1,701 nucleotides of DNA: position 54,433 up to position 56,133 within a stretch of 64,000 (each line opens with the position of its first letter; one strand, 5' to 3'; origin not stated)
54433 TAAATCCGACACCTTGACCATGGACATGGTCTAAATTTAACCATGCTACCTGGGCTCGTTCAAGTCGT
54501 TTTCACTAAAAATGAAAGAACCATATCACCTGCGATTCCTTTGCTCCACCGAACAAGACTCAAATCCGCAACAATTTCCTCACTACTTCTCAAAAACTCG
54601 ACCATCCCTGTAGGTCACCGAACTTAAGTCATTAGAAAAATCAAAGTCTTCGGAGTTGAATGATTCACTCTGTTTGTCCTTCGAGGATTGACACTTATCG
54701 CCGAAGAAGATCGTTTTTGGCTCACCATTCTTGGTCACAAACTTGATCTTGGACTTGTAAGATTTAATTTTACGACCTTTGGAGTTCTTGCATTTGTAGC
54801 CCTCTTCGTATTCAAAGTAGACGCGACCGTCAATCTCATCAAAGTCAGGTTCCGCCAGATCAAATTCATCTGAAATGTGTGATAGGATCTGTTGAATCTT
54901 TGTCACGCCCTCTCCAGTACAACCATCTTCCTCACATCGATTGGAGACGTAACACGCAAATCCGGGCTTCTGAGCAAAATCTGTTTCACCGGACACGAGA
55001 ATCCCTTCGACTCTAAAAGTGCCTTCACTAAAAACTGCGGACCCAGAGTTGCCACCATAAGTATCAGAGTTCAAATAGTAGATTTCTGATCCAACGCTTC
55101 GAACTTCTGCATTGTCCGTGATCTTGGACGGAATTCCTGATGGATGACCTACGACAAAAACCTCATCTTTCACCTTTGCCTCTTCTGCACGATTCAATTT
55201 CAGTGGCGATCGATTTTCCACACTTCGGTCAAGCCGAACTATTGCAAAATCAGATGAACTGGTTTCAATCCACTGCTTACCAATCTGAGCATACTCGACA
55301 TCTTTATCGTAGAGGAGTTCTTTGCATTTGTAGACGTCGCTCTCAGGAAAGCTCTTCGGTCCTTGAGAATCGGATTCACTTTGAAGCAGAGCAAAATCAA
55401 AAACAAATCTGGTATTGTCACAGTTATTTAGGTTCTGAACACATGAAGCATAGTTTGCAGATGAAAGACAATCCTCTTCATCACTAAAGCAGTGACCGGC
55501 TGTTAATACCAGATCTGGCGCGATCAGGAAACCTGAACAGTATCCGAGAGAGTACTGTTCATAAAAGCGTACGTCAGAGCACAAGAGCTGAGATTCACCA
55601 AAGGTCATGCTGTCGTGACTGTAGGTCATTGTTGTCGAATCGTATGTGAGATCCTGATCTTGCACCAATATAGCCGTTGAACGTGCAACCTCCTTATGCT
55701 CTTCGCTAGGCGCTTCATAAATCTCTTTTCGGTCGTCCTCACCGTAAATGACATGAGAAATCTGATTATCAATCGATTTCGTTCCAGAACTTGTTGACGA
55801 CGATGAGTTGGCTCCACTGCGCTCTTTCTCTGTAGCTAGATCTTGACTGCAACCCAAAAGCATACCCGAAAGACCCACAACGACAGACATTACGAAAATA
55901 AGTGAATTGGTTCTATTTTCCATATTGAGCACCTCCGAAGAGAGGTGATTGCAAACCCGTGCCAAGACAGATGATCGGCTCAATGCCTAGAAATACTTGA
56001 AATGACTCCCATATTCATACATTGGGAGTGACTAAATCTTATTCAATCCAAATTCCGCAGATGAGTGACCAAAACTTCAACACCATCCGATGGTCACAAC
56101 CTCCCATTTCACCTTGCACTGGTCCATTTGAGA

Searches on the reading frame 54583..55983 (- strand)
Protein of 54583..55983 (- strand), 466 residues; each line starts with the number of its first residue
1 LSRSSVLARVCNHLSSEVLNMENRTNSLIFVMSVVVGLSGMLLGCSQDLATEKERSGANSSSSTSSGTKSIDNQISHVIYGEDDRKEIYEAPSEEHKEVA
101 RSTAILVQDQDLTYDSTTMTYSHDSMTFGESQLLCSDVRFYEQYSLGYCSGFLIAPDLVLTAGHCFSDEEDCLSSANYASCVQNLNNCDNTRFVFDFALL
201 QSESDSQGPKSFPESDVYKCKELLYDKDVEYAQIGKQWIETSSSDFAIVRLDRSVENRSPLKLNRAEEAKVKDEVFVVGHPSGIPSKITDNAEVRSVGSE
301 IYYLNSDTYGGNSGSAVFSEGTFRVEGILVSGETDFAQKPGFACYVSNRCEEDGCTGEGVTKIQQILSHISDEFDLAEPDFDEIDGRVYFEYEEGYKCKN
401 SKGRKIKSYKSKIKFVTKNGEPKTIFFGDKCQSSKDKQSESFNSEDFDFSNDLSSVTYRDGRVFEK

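Call 35: search_protein_families(library=ncbifam, proteins=[window:54583-55983:-], max_evalue=0.00001)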
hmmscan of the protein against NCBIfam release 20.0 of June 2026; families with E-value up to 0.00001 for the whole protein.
window:54583-55983:- (466 aa): 0 families

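Call 55: search_protein_families(library=pfam, proteins=[window:54583-55983:-], max_evalue=0.001)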
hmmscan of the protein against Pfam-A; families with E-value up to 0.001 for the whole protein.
window:54583-55983:- (466 aa): 2 families
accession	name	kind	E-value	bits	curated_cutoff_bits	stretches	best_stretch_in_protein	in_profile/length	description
PF13365.12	Trypsin_2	-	2e-17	64.7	27.6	1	149-325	1-141/144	Trypsin-like peptidase domain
PF00089.32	Trypsin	-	6.6e-11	42.9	20.6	1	148-170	26-47/220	Trypsin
